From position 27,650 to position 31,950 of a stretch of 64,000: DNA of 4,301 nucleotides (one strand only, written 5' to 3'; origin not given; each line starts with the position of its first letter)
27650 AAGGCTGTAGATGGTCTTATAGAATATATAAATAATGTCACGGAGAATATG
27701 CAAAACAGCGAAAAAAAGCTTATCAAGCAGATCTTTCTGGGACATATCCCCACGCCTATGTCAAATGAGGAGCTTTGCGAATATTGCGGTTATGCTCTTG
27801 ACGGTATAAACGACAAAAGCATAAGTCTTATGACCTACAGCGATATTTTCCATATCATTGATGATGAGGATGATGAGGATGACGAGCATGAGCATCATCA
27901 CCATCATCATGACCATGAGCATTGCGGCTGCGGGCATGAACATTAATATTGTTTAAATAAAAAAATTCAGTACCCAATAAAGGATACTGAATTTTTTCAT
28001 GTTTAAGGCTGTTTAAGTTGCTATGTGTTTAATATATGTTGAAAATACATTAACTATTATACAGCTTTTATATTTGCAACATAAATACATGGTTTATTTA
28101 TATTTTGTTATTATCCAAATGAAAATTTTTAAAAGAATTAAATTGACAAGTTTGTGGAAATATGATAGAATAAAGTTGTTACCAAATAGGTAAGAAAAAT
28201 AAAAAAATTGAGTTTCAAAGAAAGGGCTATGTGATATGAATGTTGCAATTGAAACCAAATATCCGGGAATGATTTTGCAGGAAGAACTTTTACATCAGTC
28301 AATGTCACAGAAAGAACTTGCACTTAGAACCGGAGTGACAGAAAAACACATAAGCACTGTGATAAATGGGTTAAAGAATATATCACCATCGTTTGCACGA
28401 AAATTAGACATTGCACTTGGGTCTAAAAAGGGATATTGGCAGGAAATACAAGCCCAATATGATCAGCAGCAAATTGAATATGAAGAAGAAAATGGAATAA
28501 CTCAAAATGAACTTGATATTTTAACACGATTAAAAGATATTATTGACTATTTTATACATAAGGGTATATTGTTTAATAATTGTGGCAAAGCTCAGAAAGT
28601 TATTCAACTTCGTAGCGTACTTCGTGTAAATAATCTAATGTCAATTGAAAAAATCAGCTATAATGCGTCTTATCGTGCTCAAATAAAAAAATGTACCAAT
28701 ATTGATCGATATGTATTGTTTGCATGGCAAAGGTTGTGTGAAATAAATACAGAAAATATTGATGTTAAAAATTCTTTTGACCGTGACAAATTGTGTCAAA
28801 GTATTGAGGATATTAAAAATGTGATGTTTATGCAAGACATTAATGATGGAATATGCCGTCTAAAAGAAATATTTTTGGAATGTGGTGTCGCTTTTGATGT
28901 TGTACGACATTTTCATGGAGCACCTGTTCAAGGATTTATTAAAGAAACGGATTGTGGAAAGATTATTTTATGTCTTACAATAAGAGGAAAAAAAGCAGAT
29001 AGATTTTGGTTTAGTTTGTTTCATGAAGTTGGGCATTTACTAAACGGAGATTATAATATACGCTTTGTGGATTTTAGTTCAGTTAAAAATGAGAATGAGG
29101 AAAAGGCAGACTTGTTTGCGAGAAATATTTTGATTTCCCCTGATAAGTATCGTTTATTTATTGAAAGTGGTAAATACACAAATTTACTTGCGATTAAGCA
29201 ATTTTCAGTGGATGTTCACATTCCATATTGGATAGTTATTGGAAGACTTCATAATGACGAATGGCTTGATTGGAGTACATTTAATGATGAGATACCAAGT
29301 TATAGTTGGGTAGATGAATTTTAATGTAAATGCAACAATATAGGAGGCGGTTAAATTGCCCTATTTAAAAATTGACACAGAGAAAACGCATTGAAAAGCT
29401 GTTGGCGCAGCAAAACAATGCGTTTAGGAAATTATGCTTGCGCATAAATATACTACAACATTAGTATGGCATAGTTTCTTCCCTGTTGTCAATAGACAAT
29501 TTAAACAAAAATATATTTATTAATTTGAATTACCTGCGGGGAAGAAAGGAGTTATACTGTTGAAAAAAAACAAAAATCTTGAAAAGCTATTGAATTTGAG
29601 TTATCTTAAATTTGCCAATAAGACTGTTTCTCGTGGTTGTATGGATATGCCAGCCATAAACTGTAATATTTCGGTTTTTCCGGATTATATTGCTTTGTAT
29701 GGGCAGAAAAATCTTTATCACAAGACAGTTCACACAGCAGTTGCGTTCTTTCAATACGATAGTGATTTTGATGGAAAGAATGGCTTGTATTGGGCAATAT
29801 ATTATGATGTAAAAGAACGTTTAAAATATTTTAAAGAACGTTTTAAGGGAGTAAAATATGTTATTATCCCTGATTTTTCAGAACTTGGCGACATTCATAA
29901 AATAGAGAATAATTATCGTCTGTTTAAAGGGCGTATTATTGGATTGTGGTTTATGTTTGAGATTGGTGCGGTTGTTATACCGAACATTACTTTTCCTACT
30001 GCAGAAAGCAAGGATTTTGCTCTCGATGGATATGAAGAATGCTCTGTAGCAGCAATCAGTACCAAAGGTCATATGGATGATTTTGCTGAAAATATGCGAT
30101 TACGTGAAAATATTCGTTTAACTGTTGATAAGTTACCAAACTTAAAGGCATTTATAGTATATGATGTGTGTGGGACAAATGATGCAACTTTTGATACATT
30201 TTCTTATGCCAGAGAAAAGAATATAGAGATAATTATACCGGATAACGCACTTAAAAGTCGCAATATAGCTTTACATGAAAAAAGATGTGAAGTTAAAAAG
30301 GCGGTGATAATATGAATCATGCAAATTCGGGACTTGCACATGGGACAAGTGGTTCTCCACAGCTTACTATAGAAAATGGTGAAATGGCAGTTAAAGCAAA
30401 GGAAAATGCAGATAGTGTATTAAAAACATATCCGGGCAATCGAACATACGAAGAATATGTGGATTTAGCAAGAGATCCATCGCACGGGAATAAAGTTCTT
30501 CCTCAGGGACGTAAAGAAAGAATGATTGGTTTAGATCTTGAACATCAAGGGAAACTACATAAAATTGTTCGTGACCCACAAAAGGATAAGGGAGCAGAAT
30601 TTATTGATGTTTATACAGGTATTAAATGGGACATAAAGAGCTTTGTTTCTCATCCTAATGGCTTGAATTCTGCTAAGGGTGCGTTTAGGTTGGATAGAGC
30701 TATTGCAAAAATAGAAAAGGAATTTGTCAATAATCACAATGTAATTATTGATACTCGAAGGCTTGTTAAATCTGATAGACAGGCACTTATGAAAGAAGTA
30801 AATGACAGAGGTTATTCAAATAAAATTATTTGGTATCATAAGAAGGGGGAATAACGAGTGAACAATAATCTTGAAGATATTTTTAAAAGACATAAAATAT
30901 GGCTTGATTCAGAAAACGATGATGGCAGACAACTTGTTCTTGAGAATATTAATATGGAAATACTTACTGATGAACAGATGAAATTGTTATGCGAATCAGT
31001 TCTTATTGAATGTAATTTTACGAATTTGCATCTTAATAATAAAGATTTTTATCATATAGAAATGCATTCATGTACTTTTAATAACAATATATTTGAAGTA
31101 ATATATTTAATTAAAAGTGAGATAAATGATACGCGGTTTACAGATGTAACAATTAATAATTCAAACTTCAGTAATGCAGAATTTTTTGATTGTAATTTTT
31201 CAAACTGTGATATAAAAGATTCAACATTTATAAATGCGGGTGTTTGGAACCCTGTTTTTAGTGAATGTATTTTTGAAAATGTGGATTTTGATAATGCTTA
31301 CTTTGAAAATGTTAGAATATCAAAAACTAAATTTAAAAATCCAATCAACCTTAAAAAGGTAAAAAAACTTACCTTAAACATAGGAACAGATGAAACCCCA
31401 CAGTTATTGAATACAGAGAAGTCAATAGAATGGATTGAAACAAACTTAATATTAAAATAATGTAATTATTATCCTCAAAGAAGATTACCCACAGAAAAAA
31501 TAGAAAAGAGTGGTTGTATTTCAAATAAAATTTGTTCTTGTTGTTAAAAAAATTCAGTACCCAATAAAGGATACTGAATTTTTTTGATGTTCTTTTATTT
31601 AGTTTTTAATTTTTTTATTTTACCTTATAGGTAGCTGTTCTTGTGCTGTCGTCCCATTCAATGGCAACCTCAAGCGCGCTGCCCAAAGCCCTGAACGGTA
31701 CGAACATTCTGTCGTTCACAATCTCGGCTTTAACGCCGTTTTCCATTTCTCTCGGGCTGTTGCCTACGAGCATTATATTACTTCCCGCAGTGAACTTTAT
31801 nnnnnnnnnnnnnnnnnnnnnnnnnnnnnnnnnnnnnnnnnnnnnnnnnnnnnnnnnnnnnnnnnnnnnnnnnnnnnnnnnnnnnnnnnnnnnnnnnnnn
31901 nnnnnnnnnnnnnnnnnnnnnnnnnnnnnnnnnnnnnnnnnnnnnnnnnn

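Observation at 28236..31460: Candidate undescribed four-gene toxin/defence module: XRE-HTH::ImmA/IrrE fusion, DUF4417-like protein, PD-(D/E)xK-like small protein and pentapeptide-repeat protein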

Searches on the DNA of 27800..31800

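Call 39: search_rna_families(source=window, start=27800, end=31800, threshold=evalue, max_evalue=1)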
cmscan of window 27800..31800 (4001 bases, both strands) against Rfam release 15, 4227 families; matches with E-value up to 1: 2.
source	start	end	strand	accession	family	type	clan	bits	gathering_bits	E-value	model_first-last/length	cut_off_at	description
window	27880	28000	+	RF00506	Thr_leader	Cis-reg; leader;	-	31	55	0.0048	1-118/118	no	Threonine operon leader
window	27857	27920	-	RF01059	mir-598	Gene; miRNA;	-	22.9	69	0.19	1-80/80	no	mir-598 microRNA precursor family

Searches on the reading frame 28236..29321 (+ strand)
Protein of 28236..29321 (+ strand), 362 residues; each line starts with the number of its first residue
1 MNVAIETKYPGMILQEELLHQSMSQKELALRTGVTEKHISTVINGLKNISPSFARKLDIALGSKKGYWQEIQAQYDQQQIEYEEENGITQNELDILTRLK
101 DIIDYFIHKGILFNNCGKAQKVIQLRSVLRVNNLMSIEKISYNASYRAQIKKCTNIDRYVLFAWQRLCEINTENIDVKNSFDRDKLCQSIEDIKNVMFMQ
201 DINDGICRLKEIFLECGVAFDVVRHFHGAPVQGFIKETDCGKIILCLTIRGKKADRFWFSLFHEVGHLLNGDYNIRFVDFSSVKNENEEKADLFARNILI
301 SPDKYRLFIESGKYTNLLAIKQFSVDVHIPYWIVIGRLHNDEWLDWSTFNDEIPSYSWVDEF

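Call 3: search_protein_families(library=pfam, proteins=[window:28236-29321:+], max_evalue=0.1)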
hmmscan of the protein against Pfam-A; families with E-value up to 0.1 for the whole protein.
window:28236-29321:+ (362 aa): 5 families
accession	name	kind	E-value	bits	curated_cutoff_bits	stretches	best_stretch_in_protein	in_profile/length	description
PF01381.28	HTH_3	-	6.1e-08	33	23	1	14-64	1-51/55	Helix-turn-helix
PF06114.19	Peptidase_M78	-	1.3e-05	25.4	22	1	252-318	37-105/123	IrrE N-terminal-like domain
PF01371.25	Trp_repressor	-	0.0044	17.5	27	1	16-58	43-85/88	Trp repressor protein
PF15943.11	YdaS_toxin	-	0.024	14.9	30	0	24-58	10-44/65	Bacterial toxin YdaS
PF13560.12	HTH_31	-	0.04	14.7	27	1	23-62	15-55/64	Helix-turn-helix domain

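Call 4: search_protein_families(library=padloc, proteins=[window:28236-29321:+], max_evalue=0.1)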
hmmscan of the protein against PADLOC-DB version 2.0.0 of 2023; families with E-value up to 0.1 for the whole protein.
window:28236-29321:+ (362 aa): 16 families
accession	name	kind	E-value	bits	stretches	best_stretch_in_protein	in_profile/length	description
PDLC03982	PD-Lambda-2_B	-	1.3e-22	78.7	1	20-352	70-386/402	-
PDLC03954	RmrA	-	3.5e-06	24.2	1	242-300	193-252/380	-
PDLC04141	capP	-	9e-06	23.4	1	231-324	43-136/242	capP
PDLC03945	RmrA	-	1.6e-05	22.2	1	85-304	36-255/394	-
PDLC03950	RmrA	-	0.00011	19.3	1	135-321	69-261/369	-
PDLC03949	RmrA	-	0.0002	18.4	0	21-81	14-75/363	-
PDLC03953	RmrA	-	0.00044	17.6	1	247-304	198-248/373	-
PDLC03952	RmrA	-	0.00065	16.6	0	14-67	27-80/395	-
PDLC04775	PDC-M69A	-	0.0013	17.2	1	12-50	10-48/113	-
PDLC04759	PDC-M64B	-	0.0042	15.1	1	18-79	35-97/135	-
PDLC03665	Control_protein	-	0.0067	14.7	1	20-62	20-62/77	control protein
PDLC03946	RmrA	-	0.013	12.3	0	21-70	14-63/357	-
PDLC03951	RmrA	-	0.016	12.2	1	256-322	204-269/400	-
PDLC04762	PDC-M64C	-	0.02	12.9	1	16-49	34-67/97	-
PDLC02926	HTH_VI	-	0.022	13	0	21-53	13-45/92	-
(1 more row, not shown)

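Call 5: search_protein_families(library=ncbifam, proteins=[window:28236-29321:+], max_evalue=0.1)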
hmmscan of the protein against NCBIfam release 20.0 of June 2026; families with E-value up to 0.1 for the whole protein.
window:28236-29321:+ (362 aa): 3 families
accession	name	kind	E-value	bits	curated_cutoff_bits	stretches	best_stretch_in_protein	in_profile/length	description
TIGR02607.1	antidote_HigA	equivalog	4.8e-13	48.7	47.7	1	9-81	6-79/81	HigA family addiction module antitoxin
NF052239.1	antitox_spr1629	equivalog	3.9e-06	26.2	335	1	85-303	36-254/377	spr1629 family repressor/antitoxin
NF006015.0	PRK08154.1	subfamily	0.025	13.7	204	1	21-63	42-84/314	anaerobic benzoate catabolism transcriptional regulator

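Call 6: search_protein_families(library=phrogs, proteins=[window:28236-29321:+], max_evalue=0.1)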
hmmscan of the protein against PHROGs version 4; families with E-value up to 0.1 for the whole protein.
window:28236-29321:+ (362 aa): 15 families
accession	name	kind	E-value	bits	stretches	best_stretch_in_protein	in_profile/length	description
phrog_2439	-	transcription regulation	1.1e-22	81.5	2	246-350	186-289/367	transcriptional regulator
phrog_1381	-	moron, auxiliary metabolic gene and host takeover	1.2e-13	51.9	1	6-92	9-96/264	plasmid antitoxin with HTH domain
phrog_87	-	other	1.5e-07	32.4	1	199-317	33-143/227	metallo-protease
phrog_3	-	transcription regulation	8.3e-05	23.5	1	7-108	86-179/430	transcriptional repressor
phrog_5736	-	transcription regulation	0.00014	23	1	23-99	20-95/133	transcriptional regulator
phrog_59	-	DNA, RNA and nucleotide metabolism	0.0004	20.9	1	22-193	246-412/423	HNH endonuclease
phrog_1373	-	transcription regulation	0.0007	20.6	1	15-62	69-116/166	transcriptional regulator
phrog_1914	-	unknown function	0.001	19.8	1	252-342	90-184/222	-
phrog_8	-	transcription regulation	0.0024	18.4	1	14-93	81-176/346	transcriptional regulator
phrog_1468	-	transcription regulation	0.0027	18.3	1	17-47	15-45/67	transcriptional repressor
phrog_35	-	transcription regulation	0.0059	17.7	1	17-58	81-121/181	transcriptional repressor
phrog_6831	-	transcription regulation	0.0077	17.2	1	16-57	12-54/68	transcriptional regulator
phrog_8038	-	unknown function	0.0091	16.9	1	16-55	11-49/66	-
phrog_11145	-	DNA, RNA and nucleotide metabolism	0.063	13.5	1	25-73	6-53/343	DNA binding protein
phrog_14916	-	unknown function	0.095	13.9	0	72-141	41-107/108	-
